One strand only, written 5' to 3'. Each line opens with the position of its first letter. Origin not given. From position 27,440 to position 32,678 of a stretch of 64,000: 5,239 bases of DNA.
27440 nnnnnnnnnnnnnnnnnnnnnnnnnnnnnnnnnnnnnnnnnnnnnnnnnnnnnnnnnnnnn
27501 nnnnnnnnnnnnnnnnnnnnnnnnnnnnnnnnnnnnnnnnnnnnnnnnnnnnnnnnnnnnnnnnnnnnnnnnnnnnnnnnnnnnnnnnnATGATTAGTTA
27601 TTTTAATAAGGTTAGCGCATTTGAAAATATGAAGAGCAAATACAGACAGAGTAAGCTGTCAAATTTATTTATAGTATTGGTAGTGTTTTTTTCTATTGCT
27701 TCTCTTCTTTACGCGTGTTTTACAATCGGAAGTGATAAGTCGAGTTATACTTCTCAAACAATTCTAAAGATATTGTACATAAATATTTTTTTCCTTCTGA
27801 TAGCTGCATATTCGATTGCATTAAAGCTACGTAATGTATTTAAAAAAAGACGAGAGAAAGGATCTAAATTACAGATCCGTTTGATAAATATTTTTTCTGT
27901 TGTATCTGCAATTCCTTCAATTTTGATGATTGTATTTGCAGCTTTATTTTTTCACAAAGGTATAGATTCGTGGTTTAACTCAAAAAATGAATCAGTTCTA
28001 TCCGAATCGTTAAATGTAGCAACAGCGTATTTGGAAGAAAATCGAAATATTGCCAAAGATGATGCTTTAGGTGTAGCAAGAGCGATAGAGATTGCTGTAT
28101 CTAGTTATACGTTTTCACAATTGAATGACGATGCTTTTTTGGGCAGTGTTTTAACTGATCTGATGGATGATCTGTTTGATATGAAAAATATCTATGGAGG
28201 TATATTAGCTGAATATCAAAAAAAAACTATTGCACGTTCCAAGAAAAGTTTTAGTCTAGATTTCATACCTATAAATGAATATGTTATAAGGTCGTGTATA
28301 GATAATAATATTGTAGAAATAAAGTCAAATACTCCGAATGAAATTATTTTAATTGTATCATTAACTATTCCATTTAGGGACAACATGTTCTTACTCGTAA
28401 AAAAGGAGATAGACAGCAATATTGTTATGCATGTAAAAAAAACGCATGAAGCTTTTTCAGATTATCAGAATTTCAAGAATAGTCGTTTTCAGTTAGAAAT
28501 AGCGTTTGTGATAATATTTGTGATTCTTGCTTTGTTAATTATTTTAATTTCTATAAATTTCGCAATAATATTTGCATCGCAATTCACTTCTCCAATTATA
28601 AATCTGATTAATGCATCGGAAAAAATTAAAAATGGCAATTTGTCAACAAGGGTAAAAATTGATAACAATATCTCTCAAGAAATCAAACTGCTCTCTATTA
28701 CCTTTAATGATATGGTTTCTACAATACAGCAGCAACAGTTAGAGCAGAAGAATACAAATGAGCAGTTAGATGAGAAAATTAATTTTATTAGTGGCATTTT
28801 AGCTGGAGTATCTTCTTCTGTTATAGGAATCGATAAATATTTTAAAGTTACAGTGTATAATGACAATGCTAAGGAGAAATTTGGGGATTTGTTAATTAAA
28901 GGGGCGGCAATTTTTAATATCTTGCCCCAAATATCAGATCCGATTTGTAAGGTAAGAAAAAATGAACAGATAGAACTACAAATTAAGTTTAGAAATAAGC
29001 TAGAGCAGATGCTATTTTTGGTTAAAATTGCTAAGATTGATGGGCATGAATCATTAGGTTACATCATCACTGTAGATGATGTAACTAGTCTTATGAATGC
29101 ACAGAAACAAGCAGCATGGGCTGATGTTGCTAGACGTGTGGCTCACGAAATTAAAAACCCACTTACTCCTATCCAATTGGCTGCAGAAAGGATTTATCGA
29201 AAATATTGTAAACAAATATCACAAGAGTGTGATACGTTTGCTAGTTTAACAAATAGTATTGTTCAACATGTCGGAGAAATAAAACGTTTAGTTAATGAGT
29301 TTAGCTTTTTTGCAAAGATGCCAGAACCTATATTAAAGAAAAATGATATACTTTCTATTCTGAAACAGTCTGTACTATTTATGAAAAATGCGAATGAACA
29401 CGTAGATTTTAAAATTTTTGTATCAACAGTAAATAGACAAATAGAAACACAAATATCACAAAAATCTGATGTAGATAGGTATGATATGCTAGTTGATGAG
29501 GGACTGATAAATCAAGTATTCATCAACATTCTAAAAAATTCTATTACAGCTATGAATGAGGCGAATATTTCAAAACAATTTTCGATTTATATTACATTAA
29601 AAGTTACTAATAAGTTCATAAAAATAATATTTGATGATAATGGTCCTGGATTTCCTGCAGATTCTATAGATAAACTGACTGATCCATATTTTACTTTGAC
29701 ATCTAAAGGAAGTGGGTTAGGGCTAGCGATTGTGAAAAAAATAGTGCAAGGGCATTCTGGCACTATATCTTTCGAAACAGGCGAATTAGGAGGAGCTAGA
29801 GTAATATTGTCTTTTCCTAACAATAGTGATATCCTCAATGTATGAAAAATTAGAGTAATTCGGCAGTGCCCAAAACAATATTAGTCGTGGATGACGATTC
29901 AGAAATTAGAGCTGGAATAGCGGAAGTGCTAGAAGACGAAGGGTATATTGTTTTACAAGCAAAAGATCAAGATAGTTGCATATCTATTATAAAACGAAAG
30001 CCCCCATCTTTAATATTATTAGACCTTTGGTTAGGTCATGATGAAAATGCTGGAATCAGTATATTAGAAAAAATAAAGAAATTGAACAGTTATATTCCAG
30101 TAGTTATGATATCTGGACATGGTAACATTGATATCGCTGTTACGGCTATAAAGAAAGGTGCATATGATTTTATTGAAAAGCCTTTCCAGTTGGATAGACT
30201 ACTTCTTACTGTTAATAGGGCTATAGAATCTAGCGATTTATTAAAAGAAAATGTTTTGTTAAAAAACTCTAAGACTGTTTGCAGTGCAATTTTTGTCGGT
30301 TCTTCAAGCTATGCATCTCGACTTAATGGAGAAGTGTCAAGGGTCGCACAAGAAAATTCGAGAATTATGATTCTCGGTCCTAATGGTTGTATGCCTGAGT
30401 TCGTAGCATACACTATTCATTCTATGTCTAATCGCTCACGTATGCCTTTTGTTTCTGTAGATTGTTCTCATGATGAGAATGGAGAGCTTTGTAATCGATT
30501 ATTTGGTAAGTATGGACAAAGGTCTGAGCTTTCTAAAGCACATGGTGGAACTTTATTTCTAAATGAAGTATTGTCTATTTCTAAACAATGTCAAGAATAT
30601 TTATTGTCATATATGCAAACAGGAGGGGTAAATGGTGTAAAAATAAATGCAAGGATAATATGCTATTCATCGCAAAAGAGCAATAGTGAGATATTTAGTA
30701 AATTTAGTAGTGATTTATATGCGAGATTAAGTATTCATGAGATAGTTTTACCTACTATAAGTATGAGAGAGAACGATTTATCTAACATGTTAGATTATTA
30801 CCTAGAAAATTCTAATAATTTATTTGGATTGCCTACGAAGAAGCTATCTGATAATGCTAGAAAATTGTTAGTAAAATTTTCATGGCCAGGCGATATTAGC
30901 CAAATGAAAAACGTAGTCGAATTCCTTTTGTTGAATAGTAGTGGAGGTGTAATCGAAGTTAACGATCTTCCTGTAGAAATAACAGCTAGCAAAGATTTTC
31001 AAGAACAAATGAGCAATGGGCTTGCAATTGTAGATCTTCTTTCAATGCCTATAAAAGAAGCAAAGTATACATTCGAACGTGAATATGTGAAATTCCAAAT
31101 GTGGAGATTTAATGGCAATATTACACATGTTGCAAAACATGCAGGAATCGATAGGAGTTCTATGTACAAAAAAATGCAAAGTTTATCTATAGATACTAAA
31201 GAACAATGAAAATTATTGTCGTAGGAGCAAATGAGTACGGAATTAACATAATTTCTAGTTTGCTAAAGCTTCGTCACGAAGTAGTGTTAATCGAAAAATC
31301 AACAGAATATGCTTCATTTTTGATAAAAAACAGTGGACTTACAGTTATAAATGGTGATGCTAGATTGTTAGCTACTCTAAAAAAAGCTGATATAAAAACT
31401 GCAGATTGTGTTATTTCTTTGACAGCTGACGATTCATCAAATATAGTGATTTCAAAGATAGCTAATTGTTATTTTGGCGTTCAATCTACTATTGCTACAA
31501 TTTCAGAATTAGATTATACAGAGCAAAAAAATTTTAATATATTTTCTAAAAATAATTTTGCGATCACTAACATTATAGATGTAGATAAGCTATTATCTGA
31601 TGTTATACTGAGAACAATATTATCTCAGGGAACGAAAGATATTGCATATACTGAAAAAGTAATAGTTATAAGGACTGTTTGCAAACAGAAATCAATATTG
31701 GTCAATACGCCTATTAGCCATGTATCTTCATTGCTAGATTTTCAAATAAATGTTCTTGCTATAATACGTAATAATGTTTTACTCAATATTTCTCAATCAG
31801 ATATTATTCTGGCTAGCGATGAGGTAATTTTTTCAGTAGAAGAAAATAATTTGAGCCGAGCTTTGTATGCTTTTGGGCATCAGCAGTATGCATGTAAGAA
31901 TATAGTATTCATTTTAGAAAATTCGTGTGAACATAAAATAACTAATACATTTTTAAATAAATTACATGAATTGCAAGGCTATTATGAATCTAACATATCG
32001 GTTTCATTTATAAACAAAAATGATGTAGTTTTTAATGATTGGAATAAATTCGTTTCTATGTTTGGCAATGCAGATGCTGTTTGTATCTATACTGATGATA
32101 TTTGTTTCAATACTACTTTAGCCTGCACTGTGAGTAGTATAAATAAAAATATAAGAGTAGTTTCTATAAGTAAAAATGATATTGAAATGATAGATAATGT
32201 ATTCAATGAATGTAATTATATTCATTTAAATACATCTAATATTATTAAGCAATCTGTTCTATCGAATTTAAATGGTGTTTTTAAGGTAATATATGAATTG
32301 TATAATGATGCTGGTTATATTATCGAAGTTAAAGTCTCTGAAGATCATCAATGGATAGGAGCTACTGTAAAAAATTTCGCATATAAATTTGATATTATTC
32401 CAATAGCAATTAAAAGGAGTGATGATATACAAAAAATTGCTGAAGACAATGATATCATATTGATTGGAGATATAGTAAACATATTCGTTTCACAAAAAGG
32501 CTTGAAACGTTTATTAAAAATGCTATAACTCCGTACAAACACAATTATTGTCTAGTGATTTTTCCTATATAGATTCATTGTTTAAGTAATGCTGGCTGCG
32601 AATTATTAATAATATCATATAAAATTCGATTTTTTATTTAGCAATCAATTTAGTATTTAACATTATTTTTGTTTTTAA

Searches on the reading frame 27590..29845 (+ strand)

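Call 43: search_protein_families(library=ncbifam, proteins=[window:27590-29845:+], max_evalue=0.00001)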
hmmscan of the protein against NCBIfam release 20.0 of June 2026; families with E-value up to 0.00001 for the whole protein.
window:27590-29845:+ (751 aa): 48 families (the best 25 are shown)
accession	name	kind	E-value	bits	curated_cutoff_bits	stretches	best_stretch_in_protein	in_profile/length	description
NF047496.1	HK_LIC11548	equivalog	1.1e-57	196.1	750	2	500-742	350-587/589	LIC_11548 family sensor histidine kinase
NF008468.0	PRK11360.1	equivalog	8.9e-37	126.7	646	1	305-746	195-610/616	two-component system sensor histidine kinase AtoS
NF033092.0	HK_WalK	equivalog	4.7e-30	104.7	725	1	308-743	177-593/594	cell wall metabolism sensor histidine kinase WalK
NF007688.0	PRK10364.1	equivalog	3e-25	88.9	479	1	505-745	235-452/460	two-component system sensor histidine kinase ZraS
NF012163.2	BaeS_SmeS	equivalog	7.3e-25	87.8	500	2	511-743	241-457/457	sensor histidine kinase efflux regulator BaeS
NF012226.0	AdeS_HK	equivalog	8.5e-24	84.4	500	2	608-731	218-341/353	two-component sensor histidine kinase AdeS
NF007007.0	PRK09470.1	equivalog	9.4e-24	84.1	486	2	516-744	251-459/463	envelope stress sensor histidine kinase CpxA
NF007004.0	PRK09467.1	equivalog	2.7e-23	82.5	415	1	517-744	239-436/440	two-component system sensor histidine kinase EnvZ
NF007898.0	PRK10604.1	equivalog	3.1e-23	82.7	478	1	495-748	202-427/433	two-component system sensor histidine kinase RstB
NF008312.0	PRK11100.1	equivalog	8.3e-22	77.6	356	1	513-745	259-475/477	two-component system sensor histidine kinase CreC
NF046044.1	PnpS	equivalog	8.8e-22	77.6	400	1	336-743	2-390/390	two-component system histidine kinase PnpS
NF047497.1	HK_LIC_12097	equivalog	2.1e-21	76.1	500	1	390-743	3-365/367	LIC_12097 family sensor histidine kinase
NF053867.1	SprKinKinDBac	equivalog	2.5e-21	75.7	775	1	504-745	280-498/500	sporulation kinase KinD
NF007837.0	PRK10549.1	equivalog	1.5e-20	73.4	603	1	516-747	246-461/466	envelope stress sensor histidine kinase BaeS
TIGR02966.1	phoR_proteo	equivalog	3.4e-20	72.3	334.2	1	398-730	6-321/333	phosphate regulon sensor histidine kinase PhoR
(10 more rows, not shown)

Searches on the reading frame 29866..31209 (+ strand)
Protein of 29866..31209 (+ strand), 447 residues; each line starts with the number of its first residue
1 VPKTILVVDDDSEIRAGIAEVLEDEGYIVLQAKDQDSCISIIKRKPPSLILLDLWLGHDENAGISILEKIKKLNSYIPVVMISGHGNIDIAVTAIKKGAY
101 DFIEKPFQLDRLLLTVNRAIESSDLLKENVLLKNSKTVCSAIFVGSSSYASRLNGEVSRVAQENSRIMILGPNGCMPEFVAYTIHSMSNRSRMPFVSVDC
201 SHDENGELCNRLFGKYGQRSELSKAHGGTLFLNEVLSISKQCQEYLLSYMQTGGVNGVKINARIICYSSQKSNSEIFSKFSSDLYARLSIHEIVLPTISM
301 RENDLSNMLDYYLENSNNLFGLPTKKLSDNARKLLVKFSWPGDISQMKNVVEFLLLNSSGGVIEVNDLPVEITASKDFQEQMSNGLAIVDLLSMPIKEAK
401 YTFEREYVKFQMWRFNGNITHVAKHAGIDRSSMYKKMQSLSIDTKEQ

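Call 43: search_protein_families(library=ncbifam, proteins=[window:29866-31209:+], max_evalue=0.00001)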
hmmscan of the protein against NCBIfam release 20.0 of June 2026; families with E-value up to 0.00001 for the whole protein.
window:29866-31209:+ (447 aa): 90 families (the best 25 are shown)
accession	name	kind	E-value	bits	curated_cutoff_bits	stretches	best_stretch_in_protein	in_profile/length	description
NF051870.1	NAssimRespRegNtrX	equivalog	1.8e-116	389.7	600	1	4-441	3-451/452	nitrogen assimilation response regulator NtrX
TIGR02915.1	PEP_resp_reg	equivalog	1.5e-61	208.6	502.6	1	5-441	1-443/445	PEP-CTERM-box response regulator transcription factor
TIGR01818.1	ntrC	equivalog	1.6e-59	202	558.6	1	5-438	1-461/463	nitrogen regulation protein NR(I)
NF008469.0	PRK11361.1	equivalog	5e-57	193.6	714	1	3-444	5-458/461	acetoacetate metabolism transcriptional regulator AtoC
NF041946.1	LuxO_transreg_Vib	equivalog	1.5e-51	175.6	800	1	36-439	30-459/463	quorum-sensing sigma-54 dependent transcriptional regulator LuxO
NF047793.1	ResRegPgtA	equivalog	2.1e-49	168.5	650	1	4-445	7-411/414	two-component system response regulator PgtA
NF011695.0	PRK15115.1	equivalog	2.4e-48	165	763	1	3-444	7-440/445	two-component system response regulator GlrR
NF008176.1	PRK10923.1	equivalog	3.7e-48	164.3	620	1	4-379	5-392/469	nitrogen regulation protein NR(I)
NF007689.0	PRK10365.1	equivalog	1.5e-46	159.1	760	1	5-437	8-439/441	sigma-54-dependent response regulator transcription factor ZraR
NF041552.1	TF_PrdR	equivalog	8.5e-38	130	795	1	115-439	243-575/577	sigma-54 dependent transcriptional regulator PrdR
NF008485.2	PRK11388.1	equivalog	3.4e-37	128.1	551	1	152-446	343-641/643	dihydroxyacetone kinase operon transcriptional regulator DhaR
NF049963.1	RespRegFlgRCampy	domain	1.8e-35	122.7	750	1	5-384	3-393/429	fla regulon two-component system response regulator FlgR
NF003451.0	PRK05022.1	equivalog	2.4e-35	122.2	476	1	134-442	183-510/512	nitric oxide reductase transcriptional regulator NorR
NF050807.1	TransRegFlbDCaul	equivalog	7.7e-32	110.7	750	1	23-438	21-436/454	sigma-54-dependent transcriptional regulator FlbD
TIGR01817.1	nifA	equivalog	5e-31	108.1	528.85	1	120-374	175-444/534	nif-specific transcriptional activator NifA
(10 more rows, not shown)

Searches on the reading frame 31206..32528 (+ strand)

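Call 43: search_protein_families(library=ncbifam, proteins=[window:31206-32528:+], max_evalue=0.00001)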
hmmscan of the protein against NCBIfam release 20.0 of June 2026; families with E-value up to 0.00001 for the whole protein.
window:31206-32528:+ (440 aa): 15 families
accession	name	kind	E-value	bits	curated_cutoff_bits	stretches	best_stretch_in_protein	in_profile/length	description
NF007031.0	PRK09496.1-2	equivalog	1.2e-35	123.5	289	1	1-241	1-244/458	Trk system potassium transporter TrkA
NF007039.0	PRK09496.3-2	equivalog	4.9e-31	108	293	1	1-236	1-233/446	Trk system potassium transporter TrkA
NF007032.0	PRK09496.1-4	equivalog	3.7e-25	88.8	309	1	1-236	1-237/457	Trk system potassium transporter TrkA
NF007038.0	PRK09496.2-6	equivalog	3.7e-24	85.3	374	1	1-236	1-234/445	Trk system potassium transporter TrkA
NF007030.0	PRK09496.1-1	equivalog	1.5e-21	76.6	371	1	1-234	1-236/458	Trk system potassium transporter TrkA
NF007040.0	PRK09496.3-3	equivalog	8.9e-21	74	455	1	2-234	5-237/462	Trk system potassium transporter TrkA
NF007034.0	PRK09496.2-1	subfamily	9.6e-18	64.3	344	1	1-145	1-140/445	Trk system potassium transporter TrkA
NF007041.0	PRK09496.3-4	equivalog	1.3e-17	63.7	386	1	1-236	1-232/450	Trk system potassium transporter TrkA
NF007033.0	PRK09496.1-5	equivalog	1e-16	61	338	1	1-433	1-440/449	Trk system potassium transporter TrkA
NF007037.0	PRK09496.2-4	equivalog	5.5e-14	51.8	445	1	1-236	1-242/454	Trk system potassium transporter TrkA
NF007042.0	PRK09496.3-5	equivalog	5.5e-12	45.1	467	1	1-332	1-331/466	Trk system potassium transporter TrkA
NF007043.0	PRK09496.3-6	equivalog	3.8e-09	35.8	384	1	2-100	233-331/445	Trk system potassium transporter TrkA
NF007036.0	PRK09496.2-3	subfamily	1.6e-07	30.5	407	1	1-236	1-236/448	Trk system potassium transporter TrkA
NF007035.0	PRK09496.2-2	equivalog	4.9e-07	28.9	521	1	1-255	1-251/455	Trk system potassium transporter TrkA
NF007828.0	PRK10537.1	equivalog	2e-06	27.1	425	1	3-82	253-329/403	voltage-gated potassium channel protein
